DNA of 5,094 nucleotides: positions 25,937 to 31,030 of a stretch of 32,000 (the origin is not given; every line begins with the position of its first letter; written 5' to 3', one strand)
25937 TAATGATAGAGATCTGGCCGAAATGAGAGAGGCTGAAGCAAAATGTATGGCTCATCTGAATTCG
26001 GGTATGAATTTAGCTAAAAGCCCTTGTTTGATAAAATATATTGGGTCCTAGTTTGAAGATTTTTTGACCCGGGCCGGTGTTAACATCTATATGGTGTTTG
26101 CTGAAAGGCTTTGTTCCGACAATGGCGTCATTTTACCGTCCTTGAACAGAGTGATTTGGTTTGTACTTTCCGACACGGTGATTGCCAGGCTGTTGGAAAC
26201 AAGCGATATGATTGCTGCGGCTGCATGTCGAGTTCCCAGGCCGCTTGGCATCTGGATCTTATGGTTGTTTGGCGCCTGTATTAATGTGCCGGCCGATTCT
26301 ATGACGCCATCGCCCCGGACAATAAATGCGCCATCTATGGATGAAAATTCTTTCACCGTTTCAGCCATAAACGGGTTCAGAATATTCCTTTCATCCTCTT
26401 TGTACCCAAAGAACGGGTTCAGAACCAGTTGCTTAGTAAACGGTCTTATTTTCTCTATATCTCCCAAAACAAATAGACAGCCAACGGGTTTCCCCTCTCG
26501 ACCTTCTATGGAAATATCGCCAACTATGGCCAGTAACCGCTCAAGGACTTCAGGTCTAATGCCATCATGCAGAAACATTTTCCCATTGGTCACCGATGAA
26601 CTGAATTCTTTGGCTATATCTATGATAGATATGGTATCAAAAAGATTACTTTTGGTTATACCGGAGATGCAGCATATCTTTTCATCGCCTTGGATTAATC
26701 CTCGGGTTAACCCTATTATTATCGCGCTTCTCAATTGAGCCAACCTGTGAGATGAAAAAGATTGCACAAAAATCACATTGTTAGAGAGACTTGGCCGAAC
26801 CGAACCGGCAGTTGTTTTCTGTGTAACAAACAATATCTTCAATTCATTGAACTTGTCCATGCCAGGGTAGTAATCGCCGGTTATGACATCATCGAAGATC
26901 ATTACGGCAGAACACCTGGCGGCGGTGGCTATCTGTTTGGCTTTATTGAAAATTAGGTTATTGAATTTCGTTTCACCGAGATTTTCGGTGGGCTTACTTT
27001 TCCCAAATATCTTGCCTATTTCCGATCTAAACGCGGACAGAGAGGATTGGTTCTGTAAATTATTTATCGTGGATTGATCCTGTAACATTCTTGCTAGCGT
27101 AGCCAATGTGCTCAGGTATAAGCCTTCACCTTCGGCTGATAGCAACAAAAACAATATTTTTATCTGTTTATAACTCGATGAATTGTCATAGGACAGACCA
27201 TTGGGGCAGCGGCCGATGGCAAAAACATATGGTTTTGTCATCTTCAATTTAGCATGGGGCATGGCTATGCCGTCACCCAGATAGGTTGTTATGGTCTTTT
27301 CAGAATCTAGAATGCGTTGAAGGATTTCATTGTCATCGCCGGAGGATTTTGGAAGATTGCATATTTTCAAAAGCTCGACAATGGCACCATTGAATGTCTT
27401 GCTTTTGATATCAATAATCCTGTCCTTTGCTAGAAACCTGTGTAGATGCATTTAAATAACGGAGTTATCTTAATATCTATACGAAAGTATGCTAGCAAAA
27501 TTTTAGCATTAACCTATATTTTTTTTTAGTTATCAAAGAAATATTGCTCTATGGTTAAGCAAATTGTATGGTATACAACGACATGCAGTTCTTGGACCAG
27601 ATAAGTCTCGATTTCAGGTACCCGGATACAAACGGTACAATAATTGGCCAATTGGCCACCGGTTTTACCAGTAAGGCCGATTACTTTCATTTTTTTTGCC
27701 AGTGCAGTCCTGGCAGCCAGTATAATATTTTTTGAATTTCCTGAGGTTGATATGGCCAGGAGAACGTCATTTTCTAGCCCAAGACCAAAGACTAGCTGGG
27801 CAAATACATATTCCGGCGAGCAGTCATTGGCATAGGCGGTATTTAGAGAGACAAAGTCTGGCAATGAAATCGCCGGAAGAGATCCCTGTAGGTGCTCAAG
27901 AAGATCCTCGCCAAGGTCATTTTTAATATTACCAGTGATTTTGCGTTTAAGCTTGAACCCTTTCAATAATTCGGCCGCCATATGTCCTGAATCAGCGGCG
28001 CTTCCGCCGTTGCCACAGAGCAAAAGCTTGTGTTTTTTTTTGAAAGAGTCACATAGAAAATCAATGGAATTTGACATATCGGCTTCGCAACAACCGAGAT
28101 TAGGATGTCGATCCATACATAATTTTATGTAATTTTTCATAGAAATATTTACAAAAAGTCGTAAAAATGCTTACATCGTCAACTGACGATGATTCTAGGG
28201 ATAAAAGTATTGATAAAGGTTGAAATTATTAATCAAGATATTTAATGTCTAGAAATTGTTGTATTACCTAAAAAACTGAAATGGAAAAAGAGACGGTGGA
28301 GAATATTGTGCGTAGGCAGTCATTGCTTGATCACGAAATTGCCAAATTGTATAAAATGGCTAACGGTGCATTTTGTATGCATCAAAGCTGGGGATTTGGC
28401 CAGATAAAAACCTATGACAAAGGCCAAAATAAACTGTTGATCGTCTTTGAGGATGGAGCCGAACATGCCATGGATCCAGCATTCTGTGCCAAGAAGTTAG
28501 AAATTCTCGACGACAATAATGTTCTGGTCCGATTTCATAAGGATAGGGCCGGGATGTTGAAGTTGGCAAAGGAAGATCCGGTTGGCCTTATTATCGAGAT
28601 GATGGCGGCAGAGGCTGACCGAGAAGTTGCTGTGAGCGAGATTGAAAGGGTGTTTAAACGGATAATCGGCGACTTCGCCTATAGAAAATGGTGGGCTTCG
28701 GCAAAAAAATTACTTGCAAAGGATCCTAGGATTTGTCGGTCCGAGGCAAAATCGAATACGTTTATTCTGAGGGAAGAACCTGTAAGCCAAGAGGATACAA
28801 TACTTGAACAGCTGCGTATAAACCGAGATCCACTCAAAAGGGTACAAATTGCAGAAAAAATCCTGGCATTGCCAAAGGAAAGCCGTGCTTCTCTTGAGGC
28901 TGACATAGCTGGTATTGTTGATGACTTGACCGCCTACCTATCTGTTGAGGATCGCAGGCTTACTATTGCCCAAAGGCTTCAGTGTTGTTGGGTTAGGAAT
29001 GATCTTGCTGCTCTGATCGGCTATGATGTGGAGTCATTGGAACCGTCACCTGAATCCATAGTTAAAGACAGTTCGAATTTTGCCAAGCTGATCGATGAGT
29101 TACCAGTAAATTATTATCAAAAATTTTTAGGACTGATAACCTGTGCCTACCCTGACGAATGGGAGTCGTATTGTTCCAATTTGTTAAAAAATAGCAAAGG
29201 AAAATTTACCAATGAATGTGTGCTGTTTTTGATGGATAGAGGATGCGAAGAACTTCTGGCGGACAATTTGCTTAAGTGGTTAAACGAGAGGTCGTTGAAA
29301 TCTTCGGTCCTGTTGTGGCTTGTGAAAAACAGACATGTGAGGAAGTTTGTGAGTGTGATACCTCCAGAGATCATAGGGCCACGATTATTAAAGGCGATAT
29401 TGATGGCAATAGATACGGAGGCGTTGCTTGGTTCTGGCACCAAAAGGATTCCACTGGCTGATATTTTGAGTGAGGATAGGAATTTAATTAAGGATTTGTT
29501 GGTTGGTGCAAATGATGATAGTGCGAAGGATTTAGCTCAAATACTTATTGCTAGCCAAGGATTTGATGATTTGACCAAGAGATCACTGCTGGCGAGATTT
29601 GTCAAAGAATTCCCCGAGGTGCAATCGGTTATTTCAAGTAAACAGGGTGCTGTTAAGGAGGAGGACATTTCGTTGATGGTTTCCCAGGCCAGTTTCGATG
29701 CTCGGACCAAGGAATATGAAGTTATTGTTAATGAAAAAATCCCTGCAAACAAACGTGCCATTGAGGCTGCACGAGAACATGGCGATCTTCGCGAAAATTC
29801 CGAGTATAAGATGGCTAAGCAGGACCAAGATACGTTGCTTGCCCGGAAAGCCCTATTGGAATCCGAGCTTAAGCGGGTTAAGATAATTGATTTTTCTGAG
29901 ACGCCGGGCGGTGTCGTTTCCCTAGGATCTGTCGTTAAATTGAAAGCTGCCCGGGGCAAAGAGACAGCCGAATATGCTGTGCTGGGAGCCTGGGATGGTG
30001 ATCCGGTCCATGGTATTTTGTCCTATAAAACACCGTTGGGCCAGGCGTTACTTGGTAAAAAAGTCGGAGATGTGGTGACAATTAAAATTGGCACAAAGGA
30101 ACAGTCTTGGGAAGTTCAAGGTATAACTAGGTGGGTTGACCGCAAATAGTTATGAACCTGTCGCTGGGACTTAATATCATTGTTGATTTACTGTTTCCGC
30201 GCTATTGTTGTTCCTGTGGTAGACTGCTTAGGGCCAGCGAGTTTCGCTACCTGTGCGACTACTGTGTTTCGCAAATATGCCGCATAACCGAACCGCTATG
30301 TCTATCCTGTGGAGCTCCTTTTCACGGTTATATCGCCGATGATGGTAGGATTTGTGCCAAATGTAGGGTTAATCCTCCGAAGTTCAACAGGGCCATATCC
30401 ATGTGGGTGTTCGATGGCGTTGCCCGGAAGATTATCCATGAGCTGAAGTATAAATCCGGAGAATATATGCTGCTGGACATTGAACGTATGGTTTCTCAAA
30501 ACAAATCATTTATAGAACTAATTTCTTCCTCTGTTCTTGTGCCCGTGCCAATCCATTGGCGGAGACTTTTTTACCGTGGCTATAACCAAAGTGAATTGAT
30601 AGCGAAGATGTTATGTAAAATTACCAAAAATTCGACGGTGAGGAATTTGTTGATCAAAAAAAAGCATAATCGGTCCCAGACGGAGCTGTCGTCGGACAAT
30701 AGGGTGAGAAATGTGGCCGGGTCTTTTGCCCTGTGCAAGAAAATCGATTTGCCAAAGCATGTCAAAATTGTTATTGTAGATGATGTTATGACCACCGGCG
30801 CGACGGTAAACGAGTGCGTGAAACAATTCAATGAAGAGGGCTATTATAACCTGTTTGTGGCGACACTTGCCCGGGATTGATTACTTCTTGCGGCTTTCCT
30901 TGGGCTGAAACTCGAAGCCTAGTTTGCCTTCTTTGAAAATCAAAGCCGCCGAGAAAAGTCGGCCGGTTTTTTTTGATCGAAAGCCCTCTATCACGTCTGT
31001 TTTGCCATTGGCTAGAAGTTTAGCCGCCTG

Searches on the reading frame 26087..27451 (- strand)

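Call 64: search_protein_families(library=pfam, proteins=[window:26087-27451:-], max_evalue=0.00001)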
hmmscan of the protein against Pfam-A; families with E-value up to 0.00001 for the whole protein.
window:26087-27451:- (454 aa): 3 families
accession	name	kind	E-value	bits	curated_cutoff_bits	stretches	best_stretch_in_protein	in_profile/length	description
PF02457.21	DAC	-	7.8e-21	74.3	27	1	314-441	3-119/119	DisA bacterial checkpoint controller nucleotide-binding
PF00359.27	PTS_EIIA_2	-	1.5e-19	70.9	27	1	15-143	12-139/144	Phosphoenolpyruvate-dependent sugar phosphotransferase system, EIIA 2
PF21755.2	DacZ_P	-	1.7e-07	31.4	27.4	1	163-282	3-120/125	Probable sensor domain DacZ_P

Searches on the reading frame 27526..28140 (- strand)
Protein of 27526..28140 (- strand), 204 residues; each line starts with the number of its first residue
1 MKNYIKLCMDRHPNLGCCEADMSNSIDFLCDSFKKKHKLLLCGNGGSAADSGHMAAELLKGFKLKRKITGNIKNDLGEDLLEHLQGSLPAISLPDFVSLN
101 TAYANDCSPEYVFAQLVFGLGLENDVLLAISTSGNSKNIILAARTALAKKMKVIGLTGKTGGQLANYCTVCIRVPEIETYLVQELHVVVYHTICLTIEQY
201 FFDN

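Call 64: search_protein_families(library=pfam, proteins=[window:27526-28140:-], max_evalue=0.00001)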
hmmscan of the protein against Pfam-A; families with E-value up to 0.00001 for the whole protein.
window:27526-28140:- (204 aa): 2 families
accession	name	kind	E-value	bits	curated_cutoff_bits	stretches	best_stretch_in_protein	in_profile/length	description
PF13580.11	SIS_2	-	1.3e-15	58.1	27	1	22-158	21-138/138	SIS domain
PF01380.27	SIS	-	1.2e-10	41.7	25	1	123-180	53-110/131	SIS domain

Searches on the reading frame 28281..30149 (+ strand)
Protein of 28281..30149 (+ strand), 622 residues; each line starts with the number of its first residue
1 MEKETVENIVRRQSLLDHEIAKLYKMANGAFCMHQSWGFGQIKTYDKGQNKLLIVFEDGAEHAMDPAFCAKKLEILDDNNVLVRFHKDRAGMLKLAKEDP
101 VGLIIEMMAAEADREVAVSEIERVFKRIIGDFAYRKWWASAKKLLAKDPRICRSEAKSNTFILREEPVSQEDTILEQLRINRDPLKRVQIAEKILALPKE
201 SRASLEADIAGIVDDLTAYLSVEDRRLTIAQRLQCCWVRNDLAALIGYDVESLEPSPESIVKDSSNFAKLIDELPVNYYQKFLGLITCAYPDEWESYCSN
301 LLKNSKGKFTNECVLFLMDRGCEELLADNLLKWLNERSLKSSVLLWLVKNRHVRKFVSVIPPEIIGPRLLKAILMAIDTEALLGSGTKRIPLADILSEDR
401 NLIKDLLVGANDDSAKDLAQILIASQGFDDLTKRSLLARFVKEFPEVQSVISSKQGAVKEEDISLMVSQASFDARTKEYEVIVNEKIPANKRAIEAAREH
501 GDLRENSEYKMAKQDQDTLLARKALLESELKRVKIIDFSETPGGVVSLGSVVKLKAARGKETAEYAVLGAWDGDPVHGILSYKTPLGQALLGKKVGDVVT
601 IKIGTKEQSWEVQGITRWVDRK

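Call 64: search_protein_families(library=pfam, proteins=[window:28281-30149:+], max_evalue=0.00001)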
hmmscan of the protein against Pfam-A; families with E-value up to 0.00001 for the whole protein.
window:28281-30149:+ (622 aa): 2 families
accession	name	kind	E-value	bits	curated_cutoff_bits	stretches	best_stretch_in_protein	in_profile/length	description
PF01272.25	GreA_GreB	-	3.8e-18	65.7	26.9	1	542-616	2-76/77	Transcription elongation factor, GreA/GreB, C-term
PF03449.20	GreA_GreB_N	-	4.7e-15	56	24.5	1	466-535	2-71/71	Transcription elongation factor, N-terminal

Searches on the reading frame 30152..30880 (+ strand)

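Call 64: search_protein_families(library=pfam, proteins=[window:30152-30880:+], max_evalue=0.00001)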
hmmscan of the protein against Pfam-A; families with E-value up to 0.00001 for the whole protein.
window:30152-30880:+ (242 aa): 1 family
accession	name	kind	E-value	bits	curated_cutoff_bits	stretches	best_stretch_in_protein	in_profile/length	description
PF18912.6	DZR_2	-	7.4e-10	38.9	27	1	10-72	1-56/56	Double zinc ribbon domain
